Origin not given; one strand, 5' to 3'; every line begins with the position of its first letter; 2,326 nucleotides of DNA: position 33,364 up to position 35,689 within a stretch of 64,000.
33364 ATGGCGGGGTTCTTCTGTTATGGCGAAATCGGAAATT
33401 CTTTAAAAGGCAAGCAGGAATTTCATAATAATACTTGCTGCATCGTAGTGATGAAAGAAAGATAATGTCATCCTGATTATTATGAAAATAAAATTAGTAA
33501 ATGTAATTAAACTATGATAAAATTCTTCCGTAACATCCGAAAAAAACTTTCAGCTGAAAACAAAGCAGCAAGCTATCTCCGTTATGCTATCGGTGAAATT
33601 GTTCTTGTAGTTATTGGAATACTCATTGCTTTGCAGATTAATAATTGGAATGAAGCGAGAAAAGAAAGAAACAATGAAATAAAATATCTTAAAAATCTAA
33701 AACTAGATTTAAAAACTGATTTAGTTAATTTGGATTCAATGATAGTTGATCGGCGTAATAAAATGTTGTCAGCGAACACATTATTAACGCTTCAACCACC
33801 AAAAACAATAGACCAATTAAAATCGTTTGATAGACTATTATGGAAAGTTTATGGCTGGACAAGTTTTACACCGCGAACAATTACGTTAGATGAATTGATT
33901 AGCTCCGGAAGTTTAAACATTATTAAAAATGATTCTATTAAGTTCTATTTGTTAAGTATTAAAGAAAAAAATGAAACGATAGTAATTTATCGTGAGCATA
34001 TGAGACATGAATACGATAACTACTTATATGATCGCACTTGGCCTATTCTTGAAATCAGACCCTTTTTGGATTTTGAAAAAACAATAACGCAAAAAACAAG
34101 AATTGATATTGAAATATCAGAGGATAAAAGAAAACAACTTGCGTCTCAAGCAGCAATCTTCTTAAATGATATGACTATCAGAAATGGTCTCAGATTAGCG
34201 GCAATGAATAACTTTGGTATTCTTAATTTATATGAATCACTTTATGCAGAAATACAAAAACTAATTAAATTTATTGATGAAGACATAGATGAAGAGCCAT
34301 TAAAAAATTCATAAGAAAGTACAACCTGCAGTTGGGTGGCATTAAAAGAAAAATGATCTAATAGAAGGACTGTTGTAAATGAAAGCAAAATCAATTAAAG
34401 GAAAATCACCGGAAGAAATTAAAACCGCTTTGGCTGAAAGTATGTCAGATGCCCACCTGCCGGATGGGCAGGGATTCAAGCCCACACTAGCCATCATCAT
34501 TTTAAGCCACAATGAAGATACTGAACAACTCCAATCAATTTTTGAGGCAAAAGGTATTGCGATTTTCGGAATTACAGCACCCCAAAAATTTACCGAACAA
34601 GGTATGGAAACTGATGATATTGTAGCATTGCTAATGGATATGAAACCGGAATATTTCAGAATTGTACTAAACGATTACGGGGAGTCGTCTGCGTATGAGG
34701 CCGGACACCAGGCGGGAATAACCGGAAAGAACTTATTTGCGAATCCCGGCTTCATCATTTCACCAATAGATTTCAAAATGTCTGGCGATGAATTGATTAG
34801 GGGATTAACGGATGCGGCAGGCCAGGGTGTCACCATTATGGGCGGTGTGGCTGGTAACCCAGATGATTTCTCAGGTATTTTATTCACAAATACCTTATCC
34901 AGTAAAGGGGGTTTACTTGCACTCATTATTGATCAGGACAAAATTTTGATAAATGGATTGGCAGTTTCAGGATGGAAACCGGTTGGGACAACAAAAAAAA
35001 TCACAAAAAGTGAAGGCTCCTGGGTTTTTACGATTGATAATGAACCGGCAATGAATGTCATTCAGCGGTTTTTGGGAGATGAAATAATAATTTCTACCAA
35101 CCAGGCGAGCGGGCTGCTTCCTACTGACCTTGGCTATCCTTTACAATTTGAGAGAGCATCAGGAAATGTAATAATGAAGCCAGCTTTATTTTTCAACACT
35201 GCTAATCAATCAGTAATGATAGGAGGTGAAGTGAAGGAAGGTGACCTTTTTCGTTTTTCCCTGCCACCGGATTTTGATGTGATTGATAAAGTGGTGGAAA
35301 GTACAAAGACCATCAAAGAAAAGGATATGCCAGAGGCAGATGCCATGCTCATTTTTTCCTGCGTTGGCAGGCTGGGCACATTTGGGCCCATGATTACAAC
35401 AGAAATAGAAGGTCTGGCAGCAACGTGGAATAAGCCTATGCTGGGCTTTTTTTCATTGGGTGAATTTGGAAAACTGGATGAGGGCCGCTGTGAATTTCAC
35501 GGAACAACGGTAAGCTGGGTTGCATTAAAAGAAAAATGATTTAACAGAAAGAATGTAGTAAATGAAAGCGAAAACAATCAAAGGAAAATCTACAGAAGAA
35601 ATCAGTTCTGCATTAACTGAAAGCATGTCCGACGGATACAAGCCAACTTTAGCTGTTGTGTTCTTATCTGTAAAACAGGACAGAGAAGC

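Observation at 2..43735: Eleven SpoIIE/PP2C phosphatase genes in one co-directional 43.7-kb array, bracketed by two STAS genes with no kinase or sigma factor in view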

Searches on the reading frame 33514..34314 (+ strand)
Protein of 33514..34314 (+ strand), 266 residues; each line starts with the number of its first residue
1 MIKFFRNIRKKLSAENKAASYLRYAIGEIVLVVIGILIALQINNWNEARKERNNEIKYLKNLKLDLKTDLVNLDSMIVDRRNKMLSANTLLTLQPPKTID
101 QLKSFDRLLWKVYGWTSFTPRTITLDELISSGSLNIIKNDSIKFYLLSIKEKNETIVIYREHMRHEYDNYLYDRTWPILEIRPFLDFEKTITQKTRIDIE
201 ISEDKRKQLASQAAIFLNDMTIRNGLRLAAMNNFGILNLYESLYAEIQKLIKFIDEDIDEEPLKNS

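Call 5: search_protein_families(library=pfam, proteins=[window:33514-34314:+], max_evalue=0.001)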
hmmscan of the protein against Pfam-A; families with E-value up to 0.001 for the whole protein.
window:33514-34314:+ (266 aa): 1 family
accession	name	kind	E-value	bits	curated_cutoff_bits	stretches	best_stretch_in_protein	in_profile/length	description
PF19578.4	DUF6090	-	1.2e-17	64.7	23.5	1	28-163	1-136/182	Family of unknown function (DUF6090)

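Call 47: search_protein_families(library=ncbifam, proteins=[window:33514-34311:+], max_evalue=0.01)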
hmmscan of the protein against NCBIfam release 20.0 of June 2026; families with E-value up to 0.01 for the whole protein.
window:33514-34311:+ (266 aa): 0 families

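Call 83: find_encoding_contigs(protein=window:33514-34314:+, flank=10000, max_places=3)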
Protein window:33514-34314:+ (266 aa): no gene with exactly this product is on record in the collection.

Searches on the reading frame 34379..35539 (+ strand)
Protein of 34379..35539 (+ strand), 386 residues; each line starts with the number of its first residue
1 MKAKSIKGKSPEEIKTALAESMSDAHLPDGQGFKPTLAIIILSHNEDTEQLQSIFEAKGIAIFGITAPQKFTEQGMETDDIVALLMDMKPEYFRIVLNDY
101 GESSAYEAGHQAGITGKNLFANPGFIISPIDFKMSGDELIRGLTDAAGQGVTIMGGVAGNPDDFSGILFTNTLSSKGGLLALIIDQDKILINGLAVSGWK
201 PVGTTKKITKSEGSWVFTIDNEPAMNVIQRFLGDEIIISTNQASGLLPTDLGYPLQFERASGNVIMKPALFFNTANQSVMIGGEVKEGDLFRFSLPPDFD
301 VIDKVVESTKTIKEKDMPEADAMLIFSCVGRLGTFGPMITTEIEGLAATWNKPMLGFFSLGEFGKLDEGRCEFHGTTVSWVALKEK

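Call 5: search_protein_families(library=pfam, proteins=[window:34379-35539:+], max_evalue=0.001)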
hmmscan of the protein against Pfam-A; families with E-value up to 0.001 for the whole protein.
window:34379-35539:+ (386 aa): 2 families
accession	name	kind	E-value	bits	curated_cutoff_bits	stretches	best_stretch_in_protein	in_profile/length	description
PF08495.15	FIST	-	1.8e-18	67.6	23.2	1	37-222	2-189/189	FIST N domain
PF10442.14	FIST_C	-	2.1e-14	54.2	28.5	1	224-364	1-130/131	FIST C domain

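Call 85: find_encoding_contigs(protein=window:34379-35539:+, flank=10000, max_places=3)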
Protein window:34379-35539:+ (386 aa): no gene with exactly this product is on record in the collection.
